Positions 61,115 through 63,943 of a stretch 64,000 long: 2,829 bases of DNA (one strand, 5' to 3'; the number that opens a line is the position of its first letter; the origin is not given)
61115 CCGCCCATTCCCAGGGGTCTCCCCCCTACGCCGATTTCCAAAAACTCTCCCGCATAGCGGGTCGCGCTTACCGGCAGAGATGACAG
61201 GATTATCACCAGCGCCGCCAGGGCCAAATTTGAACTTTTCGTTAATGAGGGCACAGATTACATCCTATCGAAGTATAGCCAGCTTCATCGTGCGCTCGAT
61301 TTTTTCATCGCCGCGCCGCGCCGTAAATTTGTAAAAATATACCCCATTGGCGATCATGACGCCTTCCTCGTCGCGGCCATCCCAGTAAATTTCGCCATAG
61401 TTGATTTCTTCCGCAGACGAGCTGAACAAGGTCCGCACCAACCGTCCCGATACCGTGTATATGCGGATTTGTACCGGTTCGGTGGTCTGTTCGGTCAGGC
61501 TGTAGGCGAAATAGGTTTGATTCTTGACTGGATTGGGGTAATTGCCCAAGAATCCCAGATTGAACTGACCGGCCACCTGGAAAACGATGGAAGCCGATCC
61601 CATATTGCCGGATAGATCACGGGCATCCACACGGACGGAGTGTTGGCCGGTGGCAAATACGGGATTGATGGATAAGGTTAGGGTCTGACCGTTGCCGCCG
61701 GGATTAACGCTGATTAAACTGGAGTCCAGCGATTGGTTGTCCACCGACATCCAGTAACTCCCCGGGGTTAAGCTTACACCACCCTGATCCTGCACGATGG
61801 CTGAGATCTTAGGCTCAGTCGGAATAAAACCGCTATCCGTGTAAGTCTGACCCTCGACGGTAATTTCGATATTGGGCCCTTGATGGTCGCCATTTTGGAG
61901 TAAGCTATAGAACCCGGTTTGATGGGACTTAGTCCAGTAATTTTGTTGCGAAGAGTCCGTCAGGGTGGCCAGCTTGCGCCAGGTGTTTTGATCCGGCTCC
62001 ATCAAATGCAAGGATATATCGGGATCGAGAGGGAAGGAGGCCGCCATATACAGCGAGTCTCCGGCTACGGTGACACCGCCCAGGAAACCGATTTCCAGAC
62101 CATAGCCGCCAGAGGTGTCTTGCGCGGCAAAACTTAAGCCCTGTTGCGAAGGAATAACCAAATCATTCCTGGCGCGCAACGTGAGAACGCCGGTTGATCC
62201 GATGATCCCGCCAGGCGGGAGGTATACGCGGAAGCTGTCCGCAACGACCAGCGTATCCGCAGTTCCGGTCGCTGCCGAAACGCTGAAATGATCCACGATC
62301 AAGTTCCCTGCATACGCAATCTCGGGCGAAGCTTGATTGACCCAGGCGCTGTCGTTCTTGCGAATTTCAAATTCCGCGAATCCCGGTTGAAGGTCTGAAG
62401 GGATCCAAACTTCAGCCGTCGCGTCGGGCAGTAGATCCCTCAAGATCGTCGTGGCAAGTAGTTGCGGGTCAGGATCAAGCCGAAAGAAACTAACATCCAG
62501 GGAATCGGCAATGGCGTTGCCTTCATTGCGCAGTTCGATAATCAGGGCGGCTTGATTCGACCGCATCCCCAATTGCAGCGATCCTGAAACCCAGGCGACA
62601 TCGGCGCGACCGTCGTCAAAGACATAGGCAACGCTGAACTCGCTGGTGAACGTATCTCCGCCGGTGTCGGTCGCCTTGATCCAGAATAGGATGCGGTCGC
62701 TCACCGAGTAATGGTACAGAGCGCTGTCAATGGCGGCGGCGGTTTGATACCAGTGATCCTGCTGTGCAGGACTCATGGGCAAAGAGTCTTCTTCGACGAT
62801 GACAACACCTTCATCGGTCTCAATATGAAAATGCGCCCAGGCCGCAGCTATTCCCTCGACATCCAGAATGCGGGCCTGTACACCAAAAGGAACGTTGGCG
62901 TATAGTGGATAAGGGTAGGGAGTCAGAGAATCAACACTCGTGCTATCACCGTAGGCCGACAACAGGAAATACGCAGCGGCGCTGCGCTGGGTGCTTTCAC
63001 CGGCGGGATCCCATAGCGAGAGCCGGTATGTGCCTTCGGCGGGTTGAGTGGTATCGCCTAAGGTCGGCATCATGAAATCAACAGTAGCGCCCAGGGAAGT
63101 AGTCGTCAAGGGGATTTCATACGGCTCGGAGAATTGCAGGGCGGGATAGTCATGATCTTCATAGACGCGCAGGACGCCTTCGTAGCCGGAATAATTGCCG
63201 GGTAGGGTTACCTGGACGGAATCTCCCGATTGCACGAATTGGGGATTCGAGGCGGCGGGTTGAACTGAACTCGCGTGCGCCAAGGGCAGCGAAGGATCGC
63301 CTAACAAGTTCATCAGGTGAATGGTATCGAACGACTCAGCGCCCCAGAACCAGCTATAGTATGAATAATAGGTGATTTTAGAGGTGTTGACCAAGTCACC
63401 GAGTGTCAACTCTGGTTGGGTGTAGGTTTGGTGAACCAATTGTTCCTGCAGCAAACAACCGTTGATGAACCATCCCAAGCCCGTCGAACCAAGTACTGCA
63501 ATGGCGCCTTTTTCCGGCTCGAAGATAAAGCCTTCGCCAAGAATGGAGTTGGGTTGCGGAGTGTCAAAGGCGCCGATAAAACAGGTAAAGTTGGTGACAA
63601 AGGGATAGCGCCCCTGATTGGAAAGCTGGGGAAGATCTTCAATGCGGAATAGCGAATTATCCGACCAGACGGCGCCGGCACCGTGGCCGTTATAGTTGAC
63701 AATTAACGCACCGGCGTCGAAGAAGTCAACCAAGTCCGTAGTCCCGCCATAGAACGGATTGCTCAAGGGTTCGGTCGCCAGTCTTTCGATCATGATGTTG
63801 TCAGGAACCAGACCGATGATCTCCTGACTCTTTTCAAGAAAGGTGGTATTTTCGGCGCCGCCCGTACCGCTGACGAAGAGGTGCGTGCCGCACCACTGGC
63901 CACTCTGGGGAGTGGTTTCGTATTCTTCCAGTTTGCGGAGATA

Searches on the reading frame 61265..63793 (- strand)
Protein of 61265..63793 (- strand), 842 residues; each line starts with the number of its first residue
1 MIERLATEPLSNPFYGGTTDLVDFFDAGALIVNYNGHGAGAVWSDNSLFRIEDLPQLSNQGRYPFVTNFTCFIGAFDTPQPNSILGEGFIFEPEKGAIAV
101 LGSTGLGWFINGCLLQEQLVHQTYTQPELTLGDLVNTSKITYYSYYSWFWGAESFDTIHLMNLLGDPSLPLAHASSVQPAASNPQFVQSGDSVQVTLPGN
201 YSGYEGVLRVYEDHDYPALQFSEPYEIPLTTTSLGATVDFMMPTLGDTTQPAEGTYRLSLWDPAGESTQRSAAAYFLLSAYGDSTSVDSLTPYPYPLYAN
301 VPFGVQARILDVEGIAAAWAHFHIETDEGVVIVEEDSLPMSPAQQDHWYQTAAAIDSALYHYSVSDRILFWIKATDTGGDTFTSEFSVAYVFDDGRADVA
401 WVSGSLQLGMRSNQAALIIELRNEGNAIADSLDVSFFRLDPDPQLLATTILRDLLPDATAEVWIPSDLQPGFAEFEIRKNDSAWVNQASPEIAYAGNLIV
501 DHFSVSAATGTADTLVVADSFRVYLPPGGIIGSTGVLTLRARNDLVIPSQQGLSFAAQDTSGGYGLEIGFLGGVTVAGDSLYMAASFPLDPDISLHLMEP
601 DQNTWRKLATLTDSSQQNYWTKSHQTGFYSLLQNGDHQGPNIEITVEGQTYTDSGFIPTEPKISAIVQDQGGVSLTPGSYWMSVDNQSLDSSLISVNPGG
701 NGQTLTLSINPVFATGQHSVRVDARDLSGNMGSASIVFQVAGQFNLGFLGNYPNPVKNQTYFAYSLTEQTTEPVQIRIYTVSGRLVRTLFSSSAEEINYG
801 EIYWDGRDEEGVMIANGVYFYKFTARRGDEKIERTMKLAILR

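Call 84: search_protein_families(library=pfam, proteins=[window:61265-63793:-], max_evalue=0.00001)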
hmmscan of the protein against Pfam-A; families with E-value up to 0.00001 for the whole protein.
window:61265-63793:- (842 aa): 2 families
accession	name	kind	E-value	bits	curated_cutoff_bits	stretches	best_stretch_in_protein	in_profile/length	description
PF01364.23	Peptidase_C25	-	4.7e-31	108.8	23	1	18-171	219-374/374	Peptidase family C25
PF13860.13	FlgD_ig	-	1.9e-06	28.2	27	0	764-828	16-78/79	FlgD Ig-like domain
